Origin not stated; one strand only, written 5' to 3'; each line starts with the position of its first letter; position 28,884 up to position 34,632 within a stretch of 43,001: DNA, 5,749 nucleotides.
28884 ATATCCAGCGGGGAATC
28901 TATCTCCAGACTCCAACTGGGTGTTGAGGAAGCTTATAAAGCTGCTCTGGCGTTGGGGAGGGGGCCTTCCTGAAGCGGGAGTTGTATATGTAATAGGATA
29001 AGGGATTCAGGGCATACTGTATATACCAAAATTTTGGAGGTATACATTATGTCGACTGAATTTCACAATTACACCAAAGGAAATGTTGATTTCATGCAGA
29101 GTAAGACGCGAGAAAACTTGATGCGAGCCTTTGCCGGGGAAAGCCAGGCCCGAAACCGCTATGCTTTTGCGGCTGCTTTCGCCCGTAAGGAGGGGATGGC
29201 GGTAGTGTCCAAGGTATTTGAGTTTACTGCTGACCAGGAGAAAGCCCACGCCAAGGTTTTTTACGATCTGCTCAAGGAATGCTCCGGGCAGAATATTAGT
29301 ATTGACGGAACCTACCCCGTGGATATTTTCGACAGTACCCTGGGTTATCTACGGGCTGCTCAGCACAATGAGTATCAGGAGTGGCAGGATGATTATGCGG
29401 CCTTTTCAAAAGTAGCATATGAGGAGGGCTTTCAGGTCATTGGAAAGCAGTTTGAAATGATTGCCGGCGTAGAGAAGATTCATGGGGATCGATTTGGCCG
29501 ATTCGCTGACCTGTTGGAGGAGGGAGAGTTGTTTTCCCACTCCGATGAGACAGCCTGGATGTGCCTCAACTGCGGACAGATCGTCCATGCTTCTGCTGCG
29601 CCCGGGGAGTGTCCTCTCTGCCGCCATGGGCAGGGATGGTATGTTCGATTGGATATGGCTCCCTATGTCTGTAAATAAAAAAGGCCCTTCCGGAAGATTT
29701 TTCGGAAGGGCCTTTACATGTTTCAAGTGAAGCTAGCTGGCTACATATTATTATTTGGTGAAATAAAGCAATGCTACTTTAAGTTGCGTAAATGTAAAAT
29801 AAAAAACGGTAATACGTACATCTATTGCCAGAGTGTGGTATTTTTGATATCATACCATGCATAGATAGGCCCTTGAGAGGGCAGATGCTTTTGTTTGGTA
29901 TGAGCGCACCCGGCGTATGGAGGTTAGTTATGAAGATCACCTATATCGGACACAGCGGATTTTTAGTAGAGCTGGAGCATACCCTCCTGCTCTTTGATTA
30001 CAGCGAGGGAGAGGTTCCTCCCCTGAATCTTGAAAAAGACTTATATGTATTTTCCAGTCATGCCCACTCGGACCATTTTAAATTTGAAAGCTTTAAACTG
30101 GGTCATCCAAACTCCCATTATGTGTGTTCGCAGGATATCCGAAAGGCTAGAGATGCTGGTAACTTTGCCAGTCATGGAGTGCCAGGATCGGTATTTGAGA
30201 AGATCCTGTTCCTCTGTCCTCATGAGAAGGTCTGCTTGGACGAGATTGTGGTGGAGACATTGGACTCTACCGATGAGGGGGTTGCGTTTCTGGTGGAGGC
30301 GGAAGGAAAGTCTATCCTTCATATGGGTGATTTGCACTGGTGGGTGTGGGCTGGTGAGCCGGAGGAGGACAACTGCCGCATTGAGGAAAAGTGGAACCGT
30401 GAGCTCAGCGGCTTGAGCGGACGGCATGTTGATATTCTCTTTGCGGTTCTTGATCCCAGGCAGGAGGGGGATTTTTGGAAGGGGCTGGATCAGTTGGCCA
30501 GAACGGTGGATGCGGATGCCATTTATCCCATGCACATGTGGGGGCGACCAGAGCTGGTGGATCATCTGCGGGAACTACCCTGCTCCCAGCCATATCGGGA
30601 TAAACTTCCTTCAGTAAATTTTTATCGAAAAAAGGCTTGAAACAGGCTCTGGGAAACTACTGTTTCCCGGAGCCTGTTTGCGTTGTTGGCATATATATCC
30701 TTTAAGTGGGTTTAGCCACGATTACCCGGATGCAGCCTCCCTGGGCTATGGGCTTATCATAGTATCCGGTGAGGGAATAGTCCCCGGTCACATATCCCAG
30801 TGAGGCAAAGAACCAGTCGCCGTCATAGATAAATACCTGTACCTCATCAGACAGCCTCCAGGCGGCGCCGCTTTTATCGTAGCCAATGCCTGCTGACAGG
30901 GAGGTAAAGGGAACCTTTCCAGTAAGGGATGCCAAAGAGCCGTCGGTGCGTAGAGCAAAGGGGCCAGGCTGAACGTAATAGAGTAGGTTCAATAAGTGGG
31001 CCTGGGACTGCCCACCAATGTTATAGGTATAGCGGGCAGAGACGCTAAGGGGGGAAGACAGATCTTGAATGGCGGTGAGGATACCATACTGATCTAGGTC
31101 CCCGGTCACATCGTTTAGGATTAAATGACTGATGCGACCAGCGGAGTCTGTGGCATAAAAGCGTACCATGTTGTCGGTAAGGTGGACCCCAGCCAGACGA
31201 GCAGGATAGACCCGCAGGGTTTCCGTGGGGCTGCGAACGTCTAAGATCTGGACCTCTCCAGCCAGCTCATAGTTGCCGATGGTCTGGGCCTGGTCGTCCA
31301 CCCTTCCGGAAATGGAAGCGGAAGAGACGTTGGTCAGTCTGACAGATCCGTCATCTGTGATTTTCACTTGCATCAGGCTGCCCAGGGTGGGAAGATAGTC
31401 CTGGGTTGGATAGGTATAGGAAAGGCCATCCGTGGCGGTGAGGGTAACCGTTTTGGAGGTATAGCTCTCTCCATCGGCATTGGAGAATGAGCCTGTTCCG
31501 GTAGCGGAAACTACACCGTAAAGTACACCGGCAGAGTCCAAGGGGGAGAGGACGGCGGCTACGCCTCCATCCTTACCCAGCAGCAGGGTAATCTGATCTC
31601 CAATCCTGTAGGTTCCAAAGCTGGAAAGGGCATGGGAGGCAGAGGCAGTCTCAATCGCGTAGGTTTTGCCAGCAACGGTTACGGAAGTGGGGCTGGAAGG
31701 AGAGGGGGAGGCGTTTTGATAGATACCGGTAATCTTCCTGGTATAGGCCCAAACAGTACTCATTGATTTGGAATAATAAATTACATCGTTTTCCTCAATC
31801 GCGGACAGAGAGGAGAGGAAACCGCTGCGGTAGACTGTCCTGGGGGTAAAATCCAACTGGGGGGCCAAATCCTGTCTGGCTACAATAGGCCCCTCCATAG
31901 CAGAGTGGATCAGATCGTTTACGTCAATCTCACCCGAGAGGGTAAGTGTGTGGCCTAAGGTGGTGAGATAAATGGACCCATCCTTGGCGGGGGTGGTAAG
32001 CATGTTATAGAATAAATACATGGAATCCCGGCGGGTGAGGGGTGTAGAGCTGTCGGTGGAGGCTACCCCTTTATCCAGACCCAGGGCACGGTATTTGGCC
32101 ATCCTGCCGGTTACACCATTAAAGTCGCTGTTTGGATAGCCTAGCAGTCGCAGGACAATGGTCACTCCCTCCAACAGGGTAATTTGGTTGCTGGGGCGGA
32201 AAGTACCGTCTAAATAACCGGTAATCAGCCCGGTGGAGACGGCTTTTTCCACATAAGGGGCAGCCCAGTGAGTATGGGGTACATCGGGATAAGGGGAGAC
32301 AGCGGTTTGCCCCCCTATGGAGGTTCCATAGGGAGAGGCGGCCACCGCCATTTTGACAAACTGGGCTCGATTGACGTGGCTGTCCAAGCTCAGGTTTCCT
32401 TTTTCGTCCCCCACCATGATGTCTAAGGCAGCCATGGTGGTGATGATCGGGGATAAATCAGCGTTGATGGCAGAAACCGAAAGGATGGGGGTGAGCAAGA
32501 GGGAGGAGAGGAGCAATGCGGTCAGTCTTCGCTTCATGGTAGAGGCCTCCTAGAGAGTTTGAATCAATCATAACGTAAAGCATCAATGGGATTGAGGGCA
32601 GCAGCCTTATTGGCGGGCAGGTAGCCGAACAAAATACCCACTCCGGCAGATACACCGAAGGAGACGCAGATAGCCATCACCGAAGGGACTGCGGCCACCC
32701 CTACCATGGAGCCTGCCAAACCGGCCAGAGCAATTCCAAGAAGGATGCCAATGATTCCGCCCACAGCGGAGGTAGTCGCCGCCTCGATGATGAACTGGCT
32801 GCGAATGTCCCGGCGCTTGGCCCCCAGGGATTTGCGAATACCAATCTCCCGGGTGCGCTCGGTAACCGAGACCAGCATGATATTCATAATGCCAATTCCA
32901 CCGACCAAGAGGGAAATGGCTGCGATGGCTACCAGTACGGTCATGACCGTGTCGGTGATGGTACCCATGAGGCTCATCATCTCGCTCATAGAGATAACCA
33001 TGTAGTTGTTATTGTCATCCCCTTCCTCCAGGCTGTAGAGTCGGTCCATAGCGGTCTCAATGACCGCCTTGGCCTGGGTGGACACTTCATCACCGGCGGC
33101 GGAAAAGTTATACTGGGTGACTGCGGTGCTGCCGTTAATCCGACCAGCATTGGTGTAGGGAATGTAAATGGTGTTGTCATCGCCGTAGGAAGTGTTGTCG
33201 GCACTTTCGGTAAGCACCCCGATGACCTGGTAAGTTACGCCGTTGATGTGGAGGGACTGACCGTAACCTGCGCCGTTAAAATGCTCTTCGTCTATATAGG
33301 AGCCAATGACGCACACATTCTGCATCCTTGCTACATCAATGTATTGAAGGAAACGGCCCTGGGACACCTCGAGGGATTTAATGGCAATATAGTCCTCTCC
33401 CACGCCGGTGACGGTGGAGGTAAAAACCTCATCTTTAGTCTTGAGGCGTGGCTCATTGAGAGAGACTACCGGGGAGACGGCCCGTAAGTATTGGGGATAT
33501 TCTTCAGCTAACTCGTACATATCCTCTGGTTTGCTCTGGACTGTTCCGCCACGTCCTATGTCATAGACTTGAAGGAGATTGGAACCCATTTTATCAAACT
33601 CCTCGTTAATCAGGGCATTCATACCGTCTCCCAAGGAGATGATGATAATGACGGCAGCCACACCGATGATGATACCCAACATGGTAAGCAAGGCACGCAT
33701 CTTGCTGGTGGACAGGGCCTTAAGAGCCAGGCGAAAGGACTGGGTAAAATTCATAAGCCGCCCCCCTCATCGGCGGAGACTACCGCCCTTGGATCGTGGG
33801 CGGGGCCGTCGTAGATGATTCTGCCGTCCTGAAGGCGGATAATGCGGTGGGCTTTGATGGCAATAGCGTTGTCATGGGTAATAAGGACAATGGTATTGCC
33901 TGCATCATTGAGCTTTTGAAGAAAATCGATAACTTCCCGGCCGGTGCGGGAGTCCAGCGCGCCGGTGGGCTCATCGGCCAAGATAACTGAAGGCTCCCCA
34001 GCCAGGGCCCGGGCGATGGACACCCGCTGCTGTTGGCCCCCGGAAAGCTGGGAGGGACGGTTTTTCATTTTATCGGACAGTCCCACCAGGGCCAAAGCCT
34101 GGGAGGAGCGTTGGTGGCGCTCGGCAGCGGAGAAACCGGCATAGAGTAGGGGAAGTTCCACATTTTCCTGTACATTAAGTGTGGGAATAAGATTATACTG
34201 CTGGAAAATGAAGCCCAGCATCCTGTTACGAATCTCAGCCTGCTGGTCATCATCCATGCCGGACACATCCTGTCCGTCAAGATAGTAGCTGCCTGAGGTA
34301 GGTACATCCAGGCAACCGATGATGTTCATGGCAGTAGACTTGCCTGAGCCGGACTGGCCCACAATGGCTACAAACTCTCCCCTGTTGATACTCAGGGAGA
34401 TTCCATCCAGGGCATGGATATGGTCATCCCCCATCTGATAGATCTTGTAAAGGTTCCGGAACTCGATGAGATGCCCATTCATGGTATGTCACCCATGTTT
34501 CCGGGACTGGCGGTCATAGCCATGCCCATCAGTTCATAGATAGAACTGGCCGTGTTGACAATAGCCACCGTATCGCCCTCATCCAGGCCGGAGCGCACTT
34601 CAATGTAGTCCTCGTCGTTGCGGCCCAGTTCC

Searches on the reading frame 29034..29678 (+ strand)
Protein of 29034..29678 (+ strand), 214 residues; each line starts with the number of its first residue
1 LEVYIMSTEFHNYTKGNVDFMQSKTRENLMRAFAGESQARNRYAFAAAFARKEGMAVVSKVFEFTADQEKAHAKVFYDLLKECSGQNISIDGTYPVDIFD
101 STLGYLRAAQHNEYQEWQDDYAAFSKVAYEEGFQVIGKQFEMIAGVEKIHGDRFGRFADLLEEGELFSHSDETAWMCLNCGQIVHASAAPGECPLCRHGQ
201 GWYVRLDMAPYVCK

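Call 22: search_protein_families(library=ncbifam, proteins=[window:29034-29678:+], max_evalue=0.001)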
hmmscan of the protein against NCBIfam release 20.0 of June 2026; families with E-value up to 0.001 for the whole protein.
window:29034-29678:+ (214 aa): 3 families
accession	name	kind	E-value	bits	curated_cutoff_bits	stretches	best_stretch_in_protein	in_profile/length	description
NF045767.1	RuberyRbr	equivalog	6.3e-61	205.8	200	1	21-204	5-188/194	rubrerythrin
NF045783.1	Nigrythrn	equivalog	3e-17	63.4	340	1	23-198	27-194/202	nigerythrin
NF033497.1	rubre_like_arch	subfamily_domain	0.00025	20.7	32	1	177-196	3-22/34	rubrerythrin-like domain-containing protein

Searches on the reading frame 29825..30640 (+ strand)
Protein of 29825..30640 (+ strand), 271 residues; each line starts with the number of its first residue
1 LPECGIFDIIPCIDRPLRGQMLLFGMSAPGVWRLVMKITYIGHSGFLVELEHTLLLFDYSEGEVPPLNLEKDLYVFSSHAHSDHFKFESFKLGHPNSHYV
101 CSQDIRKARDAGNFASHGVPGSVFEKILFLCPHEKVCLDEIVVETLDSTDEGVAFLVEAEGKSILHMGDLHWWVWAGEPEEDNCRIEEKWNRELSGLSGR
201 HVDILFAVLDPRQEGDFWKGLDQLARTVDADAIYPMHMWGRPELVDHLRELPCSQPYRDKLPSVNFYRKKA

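Call 22: search_protein_families(library=ncbifam, proteins=[window:29825-30640:+], max_evalue=0.001)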
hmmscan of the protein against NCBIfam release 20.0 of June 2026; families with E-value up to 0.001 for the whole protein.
window:29825-30640:+ (271 aa): 1 family
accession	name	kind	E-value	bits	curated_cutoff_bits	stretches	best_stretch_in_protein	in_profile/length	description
NF001911.0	PRK00685.1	equivalog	0.0003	20.4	144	0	36-169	1-143/228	metal-dependent hydrolase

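Call 30: search_protein_families(library=pfam, proteins=[window:29825-30640:+], max_evalue=0.0001)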
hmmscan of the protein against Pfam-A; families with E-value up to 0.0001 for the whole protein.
window:29825-30640:+ (271 aa): 1 family
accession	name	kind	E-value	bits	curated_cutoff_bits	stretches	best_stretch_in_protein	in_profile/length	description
PF13483.12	Lactamase_B_3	-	5e-08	33.5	24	1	37-171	1-112/160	Beta-lactamase superfamily domain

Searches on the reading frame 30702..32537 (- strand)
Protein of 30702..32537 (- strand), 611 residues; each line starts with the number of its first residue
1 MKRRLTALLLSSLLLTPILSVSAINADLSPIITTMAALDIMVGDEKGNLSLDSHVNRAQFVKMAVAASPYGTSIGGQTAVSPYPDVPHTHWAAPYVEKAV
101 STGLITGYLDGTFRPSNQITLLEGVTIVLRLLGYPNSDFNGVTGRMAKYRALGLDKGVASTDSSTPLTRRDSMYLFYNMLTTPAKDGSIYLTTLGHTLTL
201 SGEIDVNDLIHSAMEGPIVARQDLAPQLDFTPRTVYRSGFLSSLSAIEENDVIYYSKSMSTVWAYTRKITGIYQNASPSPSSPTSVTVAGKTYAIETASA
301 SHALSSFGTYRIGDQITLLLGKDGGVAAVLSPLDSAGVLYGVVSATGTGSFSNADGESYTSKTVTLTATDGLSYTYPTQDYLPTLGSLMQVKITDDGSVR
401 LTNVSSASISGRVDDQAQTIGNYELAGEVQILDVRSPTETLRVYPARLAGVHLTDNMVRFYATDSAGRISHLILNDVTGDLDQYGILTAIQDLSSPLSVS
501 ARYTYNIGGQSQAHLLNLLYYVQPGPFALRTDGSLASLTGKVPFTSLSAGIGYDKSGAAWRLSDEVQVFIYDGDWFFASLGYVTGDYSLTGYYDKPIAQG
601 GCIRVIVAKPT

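Call 5: search_protein_families(library=pfam, proteins=[window:30702-32537:-], max_evalue=0.01)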
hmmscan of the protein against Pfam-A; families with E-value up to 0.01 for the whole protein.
window:30702-32537:- (611 aa): 1 family
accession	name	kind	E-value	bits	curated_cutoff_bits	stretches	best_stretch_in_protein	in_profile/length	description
PF00395.25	SLH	-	5.8e-15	55.4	20.8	1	82-120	1-39/44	S-layer homology domain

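Call 22: search_protein_families(library=ncbifam, proteins=[window:30702-32537:-], max_evalue=0.001)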
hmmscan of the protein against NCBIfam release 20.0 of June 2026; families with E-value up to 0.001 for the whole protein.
window:30702-32537:- (611 aa): 0 families

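Call 76: search_protein_families(library=padloc, proteins=[window:30702-32537:-], max_evalue=0.001)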
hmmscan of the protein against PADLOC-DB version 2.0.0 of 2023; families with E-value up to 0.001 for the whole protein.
window:30702-32537:- (611 aa): 0 families

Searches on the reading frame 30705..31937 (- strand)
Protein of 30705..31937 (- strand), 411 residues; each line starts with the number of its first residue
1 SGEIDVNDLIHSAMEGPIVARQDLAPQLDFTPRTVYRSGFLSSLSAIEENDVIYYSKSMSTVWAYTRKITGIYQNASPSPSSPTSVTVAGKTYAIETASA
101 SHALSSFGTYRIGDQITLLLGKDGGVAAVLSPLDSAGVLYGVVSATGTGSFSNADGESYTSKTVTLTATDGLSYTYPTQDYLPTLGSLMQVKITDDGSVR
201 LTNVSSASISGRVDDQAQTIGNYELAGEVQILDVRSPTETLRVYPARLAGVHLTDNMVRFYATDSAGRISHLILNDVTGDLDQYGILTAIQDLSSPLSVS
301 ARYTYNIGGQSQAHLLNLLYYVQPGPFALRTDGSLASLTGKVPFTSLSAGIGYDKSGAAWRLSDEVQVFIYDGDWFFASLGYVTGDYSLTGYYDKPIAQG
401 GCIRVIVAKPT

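Call 37: find_homologous_proteins(query=window:30705-31937:-, max_evalue=0.001)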
Query window:30705-31937:- (411 aa): 653 proteins with E <= 0.001 among 8000 candidates; the best 120 are listed.
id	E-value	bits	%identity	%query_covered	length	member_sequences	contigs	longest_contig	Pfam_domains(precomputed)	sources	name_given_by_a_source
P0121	1.2e-263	892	100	100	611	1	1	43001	PF00395.26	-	-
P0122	5.4e-166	571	63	100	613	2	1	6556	PF00395.26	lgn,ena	-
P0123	1.4e-165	569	63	100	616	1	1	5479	PF00395.26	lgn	-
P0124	3.8e-164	564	64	100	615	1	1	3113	PF00395.26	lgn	-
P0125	1.3e-162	559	65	97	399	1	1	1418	-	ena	-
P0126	4.6e-158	544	61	100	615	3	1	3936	PF00395.26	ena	-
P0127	1.7e-117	411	53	100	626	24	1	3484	PF00395.26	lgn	-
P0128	4.9e-103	363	46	100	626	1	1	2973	PF00395.26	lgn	-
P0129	1.6e-101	358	48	99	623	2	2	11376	PF00395.26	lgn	-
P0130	1.4e-100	355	48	99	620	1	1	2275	PF00395.26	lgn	-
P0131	2.1e-99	351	45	100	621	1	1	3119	PF00395.26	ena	-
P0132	2.3e-99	351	45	100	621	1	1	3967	PF00395.26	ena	-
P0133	2.4e-99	351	44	100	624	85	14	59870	PF00395.26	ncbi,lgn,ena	-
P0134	5.5e-99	350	46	100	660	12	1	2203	PF00395.26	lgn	-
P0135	6.9e-99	350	45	100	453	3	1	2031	-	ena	-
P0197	1.1e-92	329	46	100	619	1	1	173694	PF00395.26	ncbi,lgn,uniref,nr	ncbi:hypothetical protein BACCAP_01674 [Pseudoflavonifractor capillosus ATCC 29799]|uniref:SLH domai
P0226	1.1e-91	326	42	100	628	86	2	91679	PF00395.26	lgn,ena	-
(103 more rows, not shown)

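Call 38: find_encoding_contigs(protein=P0197, flank=8000, max_places=2)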
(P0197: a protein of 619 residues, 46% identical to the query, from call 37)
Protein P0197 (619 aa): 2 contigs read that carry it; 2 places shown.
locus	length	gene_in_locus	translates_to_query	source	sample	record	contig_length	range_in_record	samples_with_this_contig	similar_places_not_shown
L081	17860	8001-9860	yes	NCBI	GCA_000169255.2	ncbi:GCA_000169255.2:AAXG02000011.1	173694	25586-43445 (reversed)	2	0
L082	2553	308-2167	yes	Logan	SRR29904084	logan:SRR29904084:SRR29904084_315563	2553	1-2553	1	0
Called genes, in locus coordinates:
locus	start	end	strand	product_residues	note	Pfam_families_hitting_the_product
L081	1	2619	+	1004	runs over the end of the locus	PF01915:Glyco_hydro_3_C, PF14310:Fn3-like, PF00933:Glyco_hydro_3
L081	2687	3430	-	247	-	PF01551:Peptidase_M23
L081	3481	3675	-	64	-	-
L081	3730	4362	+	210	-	PF00440:TetR_N, PF17924:TetR_C_19 (weak)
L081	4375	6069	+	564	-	PF25917:BSH_RND, PF25919:BSH_CusB (weak), PF25917:BSH_RND, PF25973:BSH_CzcB, PF25984:BSH_YknX (weak), PF25954:Beta-barrel_RND_2 (weak), PF25990:Beta-barrel_YknX, PF25975:CzcB_C (weak), +4 more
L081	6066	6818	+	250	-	PF00005:ABC_tran, PF02463:SMC_N (faint)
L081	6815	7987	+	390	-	PF12704:MacB_PCD, PF02687:FtsX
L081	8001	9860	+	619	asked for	PF00395:SLH (weak)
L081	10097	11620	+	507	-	PF08903:DUF1846, PF20921:DUF1846_C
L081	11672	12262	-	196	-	PF00005:ABC_tran, PF13304:AAA_21 (faint)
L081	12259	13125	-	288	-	PF00528:BPD_transp_1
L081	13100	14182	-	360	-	PF02621:VitK2_biosynth (faint), PF13379:NMT1_2 (weak), PF09084:NMT1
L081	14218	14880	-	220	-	PF00027:cNMP_binding, PF13545:HTH_Crp_2, PF01047:MarR (weak)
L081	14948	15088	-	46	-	-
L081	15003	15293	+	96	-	-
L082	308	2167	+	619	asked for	PF00395:SLH (weak)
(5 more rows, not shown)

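Call 39: find_encoding_contigs(protein=P0226, flank=8000, max_places=2)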
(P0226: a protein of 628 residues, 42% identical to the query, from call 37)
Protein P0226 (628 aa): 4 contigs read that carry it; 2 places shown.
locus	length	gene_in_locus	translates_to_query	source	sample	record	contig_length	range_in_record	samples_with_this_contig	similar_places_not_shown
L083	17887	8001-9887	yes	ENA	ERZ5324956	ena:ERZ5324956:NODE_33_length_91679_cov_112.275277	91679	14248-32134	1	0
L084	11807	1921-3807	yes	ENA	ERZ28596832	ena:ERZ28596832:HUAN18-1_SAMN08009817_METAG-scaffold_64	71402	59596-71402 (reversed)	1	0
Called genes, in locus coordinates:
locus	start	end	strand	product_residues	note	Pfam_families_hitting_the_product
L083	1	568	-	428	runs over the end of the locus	-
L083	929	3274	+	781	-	PF19732:SpoIIE_N, PF07228:SpoIIE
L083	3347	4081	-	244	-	PF01551:Peptidase_M23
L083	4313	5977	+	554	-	PF25919:BSH_CusB (faint), PF00364:Biotin_lipoyl (faint), PF25997:BSH_YhbJ (faint), PF01551:Peptidase_M23 (faint), PF25917:BSH_RND, PF25917:BSH_RND (weak), PF25973:BSH_CzcB, PF25990:Beta-barrel_YknX, +4 more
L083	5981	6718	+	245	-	PF02463:SMC_N (faint), PF00005:ABC_tran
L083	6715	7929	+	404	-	PF12704:MacB_PCD, PF02687:FtsX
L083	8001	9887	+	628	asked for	PF00395:SLH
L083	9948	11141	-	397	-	-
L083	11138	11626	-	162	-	PF04542:Sigma70_r2, PF08281:Sigma70_r4_2, PF04545:Sigma70_r4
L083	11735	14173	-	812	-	PF00343:Phosphorylase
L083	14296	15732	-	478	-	PF08323:Glyco_transf_5, PF13439:Glyco_transf_4 (weak), PF13579:Glyco_trans_4_4, PF00534:Glycos_transf_1, PF13692:Glyco_trans_1_4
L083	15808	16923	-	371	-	PF00483:NTP_transferase, PF25084:LbH_EIF2B (weak), PF24894:Hexapep_GlmU, PF25087:GMPPB_C (weak)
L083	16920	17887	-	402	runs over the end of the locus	PF00483:NTP_transferase, PF24894:Hexapep_GlmU, PF25084:LbH_EIF2B (weak), PF25087:GMPPB_C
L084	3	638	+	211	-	?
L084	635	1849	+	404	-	PF12704:MacB_PCD, PF02687:FtsX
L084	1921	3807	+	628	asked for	PF00395:SLH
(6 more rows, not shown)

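Call 44: search_protein_families(library=pfam, proteins=[window:30705-31844:-], max_evalue=10)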
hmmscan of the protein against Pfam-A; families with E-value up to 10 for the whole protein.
window:30705-31844:- (380 aa): 0 families

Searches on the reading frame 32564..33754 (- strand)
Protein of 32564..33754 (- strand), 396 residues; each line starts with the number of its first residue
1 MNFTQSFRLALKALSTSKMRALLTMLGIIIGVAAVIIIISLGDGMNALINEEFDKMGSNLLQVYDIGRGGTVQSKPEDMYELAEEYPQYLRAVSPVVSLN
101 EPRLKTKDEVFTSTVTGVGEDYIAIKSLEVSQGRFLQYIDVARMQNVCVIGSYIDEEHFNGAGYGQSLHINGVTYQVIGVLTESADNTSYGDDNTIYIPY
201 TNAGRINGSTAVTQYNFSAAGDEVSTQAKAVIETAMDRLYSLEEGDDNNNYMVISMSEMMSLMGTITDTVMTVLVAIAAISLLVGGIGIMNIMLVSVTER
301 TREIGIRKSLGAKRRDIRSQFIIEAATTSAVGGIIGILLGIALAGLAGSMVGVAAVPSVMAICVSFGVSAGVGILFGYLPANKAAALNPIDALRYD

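Call 5: search_protein_families(library=pfam, proteins=[window:32564-33754:-], max_evalue=0.01)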
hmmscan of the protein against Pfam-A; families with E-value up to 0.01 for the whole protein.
window:32564-33754:- (396 aa): 2 families
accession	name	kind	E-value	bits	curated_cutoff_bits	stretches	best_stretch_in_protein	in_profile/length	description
PF12704.14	MacB_PCD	-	4.7e-39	135.2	27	1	22-234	2-206/207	MacB-like periplasmic core domain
PF02687.27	FtsX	-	6.7e-22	78.2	25.5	1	276-389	2-120/120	FtsX-like permease C-terminal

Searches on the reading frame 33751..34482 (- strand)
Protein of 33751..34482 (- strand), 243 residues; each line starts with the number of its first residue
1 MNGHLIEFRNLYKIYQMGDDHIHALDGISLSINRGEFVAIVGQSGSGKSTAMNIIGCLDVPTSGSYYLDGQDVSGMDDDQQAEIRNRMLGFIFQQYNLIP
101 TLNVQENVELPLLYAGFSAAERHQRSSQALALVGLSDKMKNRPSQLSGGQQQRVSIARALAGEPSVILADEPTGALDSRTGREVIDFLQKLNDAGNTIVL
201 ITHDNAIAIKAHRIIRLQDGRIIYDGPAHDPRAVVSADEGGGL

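Call 5: search_protein_families(library=pfam, proteins=[window:33751-34482:-], max_evalue=0.01)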
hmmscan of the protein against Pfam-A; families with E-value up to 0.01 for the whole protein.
window:33751-34482:- (243 aa): 4 families
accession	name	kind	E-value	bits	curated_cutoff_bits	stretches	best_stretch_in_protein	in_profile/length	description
PF00005.33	ABC_tran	-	2e-35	122.8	25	1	25-173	1-136/137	ABC transporter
PF02463.25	SMC_N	-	5.8e-06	26.3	40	1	36-218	25-212/220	RecF/RecN/SMC N terminal domain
PF13304.12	AAA_21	-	4.1e-05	24.2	27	0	37-58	1-22/304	AAA domain, putative AbiEii toxin, Type IV TA system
PF13555.12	AAA_29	-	0.00073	19.7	27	1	25-53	12-40/61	P-loop containing region of AAA domain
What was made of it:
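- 33751..34482 (-): Cassette 2 ABC ATPase. Call 5.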
